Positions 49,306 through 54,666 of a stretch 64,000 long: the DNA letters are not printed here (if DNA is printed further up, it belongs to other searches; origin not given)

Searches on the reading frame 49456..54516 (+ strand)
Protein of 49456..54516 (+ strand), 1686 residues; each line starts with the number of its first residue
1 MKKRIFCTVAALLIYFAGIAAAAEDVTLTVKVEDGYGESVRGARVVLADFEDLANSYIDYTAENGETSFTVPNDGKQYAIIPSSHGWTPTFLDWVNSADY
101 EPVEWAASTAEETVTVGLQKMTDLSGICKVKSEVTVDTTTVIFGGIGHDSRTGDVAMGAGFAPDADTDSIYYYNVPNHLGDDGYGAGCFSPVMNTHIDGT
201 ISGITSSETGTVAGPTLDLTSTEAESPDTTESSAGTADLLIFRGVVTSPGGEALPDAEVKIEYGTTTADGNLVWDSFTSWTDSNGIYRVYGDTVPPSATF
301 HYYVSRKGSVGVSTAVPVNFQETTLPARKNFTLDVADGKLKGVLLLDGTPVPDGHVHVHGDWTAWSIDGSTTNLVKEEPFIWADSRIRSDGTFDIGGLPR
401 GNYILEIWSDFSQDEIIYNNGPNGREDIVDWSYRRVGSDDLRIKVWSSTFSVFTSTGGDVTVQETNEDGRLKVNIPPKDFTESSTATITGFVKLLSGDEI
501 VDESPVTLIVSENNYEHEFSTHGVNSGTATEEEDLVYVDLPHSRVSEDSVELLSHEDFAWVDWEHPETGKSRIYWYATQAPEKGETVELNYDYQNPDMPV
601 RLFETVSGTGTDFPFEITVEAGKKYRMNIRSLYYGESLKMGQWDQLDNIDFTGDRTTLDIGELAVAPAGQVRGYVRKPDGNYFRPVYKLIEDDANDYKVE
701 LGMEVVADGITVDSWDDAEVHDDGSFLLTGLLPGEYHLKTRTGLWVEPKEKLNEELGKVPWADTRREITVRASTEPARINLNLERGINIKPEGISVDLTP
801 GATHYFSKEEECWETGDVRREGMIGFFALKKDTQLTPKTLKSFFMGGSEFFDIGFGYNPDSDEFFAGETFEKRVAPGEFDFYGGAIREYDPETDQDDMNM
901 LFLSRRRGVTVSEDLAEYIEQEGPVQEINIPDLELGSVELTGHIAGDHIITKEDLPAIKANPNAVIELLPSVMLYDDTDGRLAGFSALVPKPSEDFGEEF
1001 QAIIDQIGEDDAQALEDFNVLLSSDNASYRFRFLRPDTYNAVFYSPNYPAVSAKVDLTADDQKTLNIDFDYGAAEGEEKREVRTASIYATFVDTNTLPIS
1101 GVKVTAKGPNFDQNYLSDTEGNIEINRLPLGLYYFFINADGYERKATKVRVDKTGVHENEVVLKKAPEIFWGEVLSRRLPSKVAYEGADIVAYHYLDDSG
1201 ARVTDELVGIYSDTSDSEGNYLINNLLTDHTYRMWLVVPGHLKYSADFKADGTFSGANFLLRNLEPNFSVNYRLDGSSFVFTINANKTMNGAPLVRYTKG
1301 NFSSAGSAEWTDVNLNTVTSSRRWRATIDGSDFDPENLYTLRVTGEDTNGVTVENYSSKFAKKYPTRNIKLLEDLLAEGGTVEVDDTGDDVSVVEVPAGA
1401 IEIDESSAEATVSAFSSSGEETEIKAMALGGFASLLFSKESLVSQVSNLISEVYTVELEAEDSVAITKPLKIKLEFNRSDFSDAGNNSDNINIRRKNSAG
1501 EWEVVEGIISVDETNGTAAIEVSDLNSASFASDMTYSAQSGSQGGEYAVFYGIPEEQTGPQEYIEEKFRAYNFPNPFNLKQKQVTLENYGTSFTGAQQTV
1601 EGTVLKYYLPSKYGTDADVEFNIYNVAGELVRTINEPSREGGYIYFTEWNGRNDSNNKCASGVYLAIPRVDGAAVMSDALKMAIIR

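Call 55: search_protein_families(library=pfam, proteins=[window:49456-54516:+], max_evalue=0.00001)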
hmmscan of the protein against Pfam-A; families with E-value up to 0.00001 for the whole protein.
window:49456-54516:+ (1686 aa): 3 families
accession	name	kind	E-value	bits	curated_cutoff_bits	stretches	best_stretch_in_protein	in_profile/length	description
PF13620.12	CarboxypepD_reg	-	6.3e-21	75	32.3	0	1090-1161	5-79/82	Carboxypeptidase regulatory-like domain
PF13860.13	FlgD_ig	-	1.6e-06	28.4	27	1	1618-1664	24-69/79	FlgD Ig-like domain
PF13715.12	CarbopepD_reg_2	-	2.1e-06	28.1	32.2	0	1092-1165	6-78/88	CarboxypepD_reg-like domain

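Call 65: search_protein_families(library=ncbifam, proteins=[window:49456-54516:+], max_evalue=0.001)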
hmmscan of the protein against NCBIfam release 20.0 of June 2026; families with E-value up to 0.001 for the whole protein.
window:49456-54516:+ (1686 aa): 0 families
